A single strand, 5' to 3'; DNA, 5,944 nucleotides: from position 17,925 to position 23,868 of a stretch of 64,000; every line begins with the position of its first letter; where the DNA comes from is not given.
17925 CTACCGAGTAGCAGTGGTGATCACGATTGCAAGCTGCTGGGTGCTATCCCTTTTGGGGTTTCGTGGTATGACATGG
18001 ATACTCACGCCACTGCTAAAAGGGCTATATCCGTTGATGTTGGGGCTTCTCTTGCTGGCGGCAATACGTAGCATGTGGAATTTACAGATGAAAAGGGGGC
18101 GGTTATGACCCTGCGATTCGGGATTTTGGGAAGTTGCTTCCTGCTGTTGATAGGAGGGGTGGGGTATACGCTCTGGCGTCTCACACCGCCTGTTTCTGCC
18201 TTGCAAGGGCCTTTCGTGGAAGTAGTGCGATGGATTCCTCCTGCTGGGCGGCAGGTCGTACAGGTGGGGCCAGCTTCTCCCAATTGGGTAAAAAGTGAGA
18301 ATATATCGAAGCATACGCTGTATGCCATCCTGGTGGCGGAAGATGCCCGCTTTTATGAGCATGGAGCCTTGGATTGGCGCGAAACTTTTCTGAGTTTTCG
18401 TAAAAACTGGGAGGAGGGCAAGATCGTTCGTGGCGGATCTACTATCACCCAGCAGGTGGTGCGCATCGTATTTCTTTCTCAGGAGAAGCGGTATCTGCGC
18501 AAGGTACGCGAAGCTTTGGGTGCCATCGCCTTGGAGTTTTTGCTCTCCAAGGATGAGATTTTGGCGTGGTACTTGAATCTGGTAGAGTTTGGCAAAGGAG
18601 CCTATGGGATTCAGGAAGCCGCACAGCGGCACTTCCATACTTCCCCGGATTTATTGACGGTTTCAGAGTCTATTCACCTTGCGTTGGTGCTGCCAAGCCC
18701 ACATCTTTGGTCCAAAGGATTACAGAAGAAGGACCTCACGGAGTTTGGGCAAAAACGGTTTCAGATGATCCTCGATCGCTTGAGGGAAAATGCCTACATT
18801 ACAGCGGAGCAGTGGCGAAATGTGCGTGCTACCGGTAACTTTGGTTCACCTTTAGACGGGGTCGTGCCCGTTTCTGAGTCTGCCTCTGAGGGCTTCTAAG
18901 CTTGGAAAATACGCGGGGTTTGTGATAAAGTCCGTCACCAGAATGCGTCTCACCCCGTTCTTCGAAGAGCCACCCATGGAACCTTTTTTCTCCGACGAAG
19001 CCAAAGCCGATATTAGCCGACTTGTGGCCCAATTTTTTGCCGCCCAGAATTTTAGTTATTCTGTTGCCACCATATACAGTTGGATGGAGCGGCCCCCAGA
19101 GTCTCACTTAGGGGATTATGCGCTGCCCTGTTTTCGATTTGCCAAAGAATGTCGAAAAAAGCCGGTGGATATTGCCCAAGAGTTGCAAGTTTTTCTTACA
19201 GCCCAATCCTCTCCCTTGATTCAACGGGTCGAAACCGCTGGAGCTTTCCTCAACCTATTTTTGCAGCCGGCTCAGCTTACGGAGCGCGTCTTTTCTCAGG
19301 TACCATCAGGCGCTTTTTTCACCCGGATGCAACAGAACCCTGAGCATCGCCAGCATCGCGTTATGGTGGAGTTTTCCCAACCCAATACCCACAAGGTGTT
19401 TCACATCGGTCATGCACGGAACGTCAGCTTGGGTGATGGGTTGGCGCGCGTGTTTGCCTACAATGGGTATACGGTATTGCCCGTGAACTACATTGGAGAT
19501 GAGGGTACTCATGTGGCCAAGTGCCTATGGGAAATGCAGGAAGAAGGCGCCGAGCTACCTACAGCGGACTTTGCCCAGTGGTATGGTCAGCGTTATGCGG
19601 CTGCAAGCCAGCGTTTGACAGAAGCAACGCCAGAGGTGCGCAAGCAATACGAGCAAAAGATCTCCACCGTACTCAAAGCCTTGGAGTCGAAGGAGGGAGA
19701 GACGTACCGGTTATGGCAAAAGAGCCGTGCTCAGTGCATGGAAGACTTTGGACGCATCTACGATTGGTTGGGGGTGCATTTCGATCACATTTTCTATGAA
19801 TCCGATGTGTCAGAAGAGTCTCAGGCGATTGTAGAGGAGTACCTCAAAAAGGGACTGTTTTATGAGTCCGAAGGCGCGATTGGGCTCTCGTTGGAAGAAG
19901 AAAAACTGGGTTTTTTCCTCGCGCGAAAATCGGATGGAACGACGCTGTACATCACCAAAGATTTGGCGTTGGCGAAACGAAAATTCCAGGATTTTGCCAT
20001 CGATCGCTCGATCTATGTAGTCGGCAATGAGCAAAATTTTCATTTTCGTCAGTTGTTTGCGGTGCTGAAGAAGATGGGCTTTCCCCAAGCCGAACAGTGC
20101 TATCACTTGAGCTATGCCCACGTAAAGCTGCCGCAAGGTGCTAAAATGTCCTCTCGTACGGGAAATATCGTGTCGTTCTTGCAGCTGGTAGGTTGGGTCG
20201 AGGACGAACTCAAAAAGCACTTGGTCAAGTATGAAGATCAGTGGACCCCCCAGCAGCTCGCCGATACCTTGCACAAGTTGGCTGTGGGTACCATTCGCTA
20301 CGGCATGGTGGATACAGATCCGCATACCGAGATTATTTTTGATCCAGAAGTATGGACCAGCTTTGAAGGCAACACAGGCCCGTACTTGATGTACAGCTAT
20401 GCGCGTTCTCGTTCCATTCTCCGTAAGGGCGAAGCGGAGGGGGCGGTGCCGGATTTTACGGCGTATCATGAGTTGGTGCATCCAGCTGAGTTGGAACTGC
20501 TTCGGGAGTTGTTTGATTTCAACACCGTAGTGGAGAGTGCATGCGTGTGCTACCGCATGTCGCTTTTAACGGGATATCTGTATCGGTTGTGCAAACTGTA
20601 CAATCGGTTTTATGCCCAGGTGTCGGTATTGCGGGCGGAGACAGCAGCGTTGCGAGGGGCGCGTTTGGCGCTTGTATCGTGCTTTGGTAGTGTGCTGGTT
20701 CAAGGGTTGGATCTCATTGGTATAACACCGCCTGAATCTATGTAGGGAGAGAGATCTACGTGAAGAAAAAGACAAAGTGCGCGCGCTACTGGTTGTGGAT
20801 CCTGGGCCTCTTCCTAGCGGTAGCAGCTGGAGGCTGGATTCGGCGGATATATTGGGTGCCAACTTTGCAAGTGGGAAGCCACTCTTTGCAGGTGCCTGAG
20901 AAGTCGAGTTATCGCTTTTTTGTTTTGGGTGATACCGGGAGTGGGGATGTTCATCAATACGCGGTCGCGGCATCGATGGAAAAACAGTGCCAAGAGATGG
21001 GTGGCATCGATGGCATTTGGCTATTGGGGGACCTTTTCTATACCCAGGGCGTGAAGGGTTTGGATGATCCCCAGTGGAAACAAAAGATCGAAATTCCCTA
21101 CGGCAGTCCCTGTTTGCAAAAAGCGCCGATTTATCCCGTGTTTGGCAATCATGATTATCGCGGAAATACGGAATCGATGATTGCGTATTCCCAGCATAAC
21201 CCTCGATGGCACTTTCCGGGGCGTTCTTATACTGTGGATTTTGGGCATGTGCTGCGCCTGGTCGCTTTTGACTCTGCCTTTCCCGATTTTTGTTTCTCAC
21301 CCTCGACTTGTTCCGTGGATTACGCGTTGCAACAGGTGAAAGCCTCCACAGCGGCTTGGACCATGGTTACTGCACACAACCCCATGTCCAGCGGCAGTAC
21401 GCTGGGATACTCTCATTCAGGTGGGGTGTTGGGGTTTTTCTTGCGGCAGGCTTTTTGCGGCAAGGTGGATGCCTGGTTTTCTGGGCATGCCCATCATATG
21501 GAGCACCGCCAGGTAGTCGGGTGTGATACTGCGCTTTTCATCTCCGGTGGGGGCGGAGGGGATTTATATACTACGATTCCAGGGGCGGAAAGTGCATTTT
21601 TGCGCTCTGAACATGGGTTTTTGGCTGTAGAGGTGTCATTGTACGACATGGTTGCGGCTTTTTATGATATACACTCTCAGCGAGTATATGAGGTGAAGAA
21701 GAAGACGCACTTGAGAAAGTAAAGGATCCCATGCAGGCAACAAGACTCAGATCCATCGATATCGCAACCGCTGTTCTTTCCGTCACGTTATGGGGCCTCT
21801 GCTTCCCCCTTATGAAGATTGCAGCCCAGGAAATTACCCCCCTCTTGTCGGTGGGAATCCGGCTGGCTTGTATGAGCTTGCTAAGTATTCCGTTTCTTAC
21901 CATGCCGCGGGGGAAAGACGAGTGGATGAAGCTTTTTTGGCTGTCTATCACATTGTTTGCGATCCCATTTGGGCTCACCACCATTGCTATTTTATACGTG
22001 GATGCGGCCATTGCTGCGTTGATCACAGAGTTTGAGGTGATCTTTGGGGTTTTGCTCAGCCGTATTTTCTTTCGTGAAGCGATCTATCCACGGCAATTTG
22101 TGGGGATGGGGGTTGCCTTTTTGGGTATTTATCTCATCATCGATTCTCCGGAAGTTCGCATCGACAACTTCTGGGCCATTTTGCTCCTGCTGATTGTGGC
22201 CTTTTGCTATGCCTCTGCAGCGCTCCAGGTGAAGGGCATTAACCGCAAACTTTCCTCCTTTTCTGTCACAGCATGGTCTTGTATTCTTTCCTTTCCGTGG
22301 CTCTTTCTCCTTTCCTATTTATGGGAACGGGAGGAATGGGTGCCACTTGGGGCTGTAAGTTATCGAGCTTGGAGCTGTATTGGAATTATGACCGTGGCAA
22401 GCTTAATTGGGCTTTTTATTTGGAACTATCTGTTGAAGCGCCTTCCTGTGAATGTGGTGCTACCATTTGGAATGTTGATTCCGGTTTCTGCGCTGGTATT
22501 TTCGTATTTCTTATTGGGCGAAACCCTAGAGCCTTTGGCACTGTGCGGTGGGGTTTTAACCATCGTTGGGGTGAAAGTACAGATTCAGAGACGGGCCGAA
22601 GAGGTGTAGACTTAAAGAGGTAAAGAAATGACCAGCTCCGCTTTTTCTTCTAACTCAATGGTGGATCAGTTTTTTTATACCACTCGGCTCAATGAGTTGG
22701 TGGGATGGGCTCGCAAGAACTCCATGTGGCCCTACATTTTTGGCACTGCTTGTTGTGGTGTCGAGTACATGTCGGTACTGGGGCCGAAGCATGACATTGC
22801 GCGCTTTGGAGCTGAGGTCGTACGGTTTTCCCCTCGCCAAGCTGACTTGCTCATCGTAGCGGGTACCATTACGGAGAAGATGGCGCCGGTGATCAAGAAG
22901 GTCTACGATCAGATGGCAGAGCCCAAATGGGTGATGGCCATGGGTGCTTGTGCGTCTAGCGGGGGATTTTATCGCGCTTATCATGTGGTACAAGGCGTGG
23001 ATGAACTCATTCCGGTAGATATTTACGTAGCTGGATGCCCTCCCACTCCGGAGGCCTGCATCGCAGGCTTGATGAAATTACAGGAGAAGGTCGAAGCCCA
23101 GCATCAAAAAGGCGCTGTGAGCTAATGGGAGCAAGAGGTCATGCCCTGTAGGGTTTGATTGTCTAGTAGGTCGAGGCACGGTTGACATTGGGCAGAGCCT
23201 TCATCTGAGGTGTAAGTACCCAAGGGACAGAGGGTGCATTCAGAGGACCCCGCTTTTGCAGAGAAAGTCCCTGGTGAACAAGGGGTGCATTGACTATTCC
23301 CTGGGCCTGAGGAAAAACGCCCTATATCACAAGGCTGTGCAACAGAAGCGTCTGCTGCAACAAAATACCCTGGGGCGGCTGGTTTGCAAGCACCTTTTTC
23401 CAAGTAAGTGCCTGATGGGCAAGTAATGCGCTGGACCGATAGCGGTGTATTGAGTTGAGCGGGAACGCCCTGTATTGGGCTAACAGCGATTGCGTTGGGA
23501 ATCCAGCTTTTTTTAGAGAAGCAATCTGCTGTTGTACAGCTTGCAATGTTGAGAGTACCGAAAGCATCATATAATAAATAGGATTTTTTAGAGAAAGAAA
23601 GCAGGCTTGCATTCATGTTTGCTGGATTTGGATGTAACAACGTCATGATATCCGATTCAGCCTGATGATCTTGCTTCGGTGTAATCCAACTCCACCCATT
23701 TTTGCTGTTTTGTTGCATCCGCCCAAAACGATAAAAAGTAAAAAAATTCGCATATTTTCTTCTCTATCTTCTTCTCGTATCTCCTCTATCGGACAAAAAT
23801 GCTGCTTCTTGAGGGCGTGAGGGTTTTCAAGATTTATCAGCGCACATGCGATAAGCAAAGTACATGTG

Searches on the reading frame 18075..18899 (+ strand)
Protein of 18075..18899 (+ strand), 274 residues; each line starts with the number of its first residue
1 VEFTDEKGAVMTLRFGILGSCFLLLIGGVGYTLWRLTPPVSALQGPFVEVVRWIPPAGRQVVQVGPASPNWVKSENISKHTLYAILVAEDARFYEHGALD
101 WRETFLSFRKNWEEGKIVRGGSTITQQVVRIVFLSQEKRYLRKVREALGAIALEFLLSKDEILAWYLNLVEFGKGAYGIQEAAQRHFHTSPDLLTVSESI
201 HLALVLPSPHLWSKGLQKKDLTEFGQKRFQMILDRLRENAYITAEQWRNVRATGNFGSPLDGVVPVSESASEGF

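Call 52: search_protein_families(library=pfam, proteins=[window:18075-18899:+], max_evalue=0.00001)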
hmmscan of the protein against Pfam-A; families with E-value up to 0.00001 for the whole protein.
window:18075-18899:+ (274 aa): 1 family
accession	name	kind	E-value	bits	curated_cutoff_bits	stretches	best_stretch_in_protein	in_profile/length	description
PF00912.28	Transgly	-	1.7e-48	164.8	27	1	66-236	11-177/178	Transglycosylase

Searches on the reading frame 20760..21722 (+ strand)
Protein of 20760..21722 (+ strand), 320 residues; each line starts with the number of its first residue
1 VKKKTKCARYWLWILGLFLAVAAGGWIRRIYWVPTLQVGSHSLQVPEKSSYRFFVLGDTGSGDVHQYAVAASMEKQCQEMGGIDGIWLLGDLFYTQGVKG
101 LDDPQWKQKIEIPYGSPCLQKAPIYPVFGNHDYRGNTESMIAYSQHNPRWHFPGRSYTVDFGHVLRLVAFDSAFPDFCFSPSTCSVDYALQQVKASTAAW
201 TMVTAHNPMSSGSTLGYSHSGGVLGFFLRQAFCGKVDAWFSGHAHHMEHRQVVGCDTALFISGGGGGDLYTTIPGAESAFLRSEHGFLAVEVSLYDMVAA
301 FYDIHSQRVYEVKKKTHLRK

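Call 52: search_protein_families(library=pfam, proteins=[window:20760-21722:+], max_evalue=0.00001)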
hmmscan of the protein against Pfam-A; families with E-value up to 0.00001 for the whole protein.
window:20760-21722:+ (320 aa): 1 family
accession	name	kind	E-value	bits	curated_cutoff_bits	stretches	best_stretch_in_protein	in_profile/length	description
PF00149.33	Metallophos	-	2.5e-10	41.5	21.5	1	52-246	2-190/191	Calcineurin-like phosphoesterase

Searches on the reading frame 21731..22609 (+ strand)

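Call 52: search_protein_families(library=pfam, proteins=[window:21731-22609:+], max_evalue=0.00001)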
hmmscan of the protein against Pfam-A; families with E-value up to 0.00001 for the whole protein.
window:21731-22609:+ (292 aa): 1 family
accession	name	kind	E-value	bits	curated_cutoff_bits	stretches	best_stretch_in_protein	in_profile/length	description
PF00892.27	EamA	-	2.2e-40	138.5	28.2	2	11-137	4-134/135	EamA-like transporter family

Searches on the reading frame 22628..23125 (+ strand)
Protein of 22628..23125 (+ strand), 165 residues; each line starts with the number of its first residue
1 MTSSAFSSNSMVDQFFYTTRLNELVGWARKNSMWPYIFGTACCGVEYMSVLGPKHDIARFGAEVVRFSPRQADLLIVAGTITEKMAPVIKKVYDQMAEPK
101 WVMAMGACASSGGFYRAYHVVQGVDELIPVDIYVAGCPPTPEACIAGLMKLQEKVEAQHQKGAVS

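Call 52: search_protein_families(library=pfam, proteins=[window:22628-23125:+], max_evalue=0.00001)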
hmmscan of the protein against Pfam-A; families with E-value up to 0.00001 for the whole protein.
window:22628-23125:+ (165 aa): 1 family
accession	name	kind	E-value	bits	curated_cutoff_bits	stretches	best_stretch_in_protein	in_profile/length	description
PF01058.29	Oxidored_q6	-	9.9e-28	96.9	27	1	42-151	1-128/128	NADH ubiquinone oxidoreductase, 20 Kd subunit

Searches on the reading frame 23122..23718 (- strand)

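Call 52: search_protein_families(library=pfam, proteins=[window:23122-23718:-], max_evalue=0.00001)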
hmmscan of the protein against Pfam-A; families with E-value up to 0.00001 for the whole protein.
window:23122-23718:- (198 aa): 1 family
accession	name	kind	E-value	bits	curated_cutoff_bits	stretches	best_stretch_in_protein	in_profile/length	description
PF07699.19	Ephrin_rec_like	-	1.5e-10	41.1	23.1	1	150-182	1-32/48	Tyrosine-protein kinase ephrin type A/B receptor-like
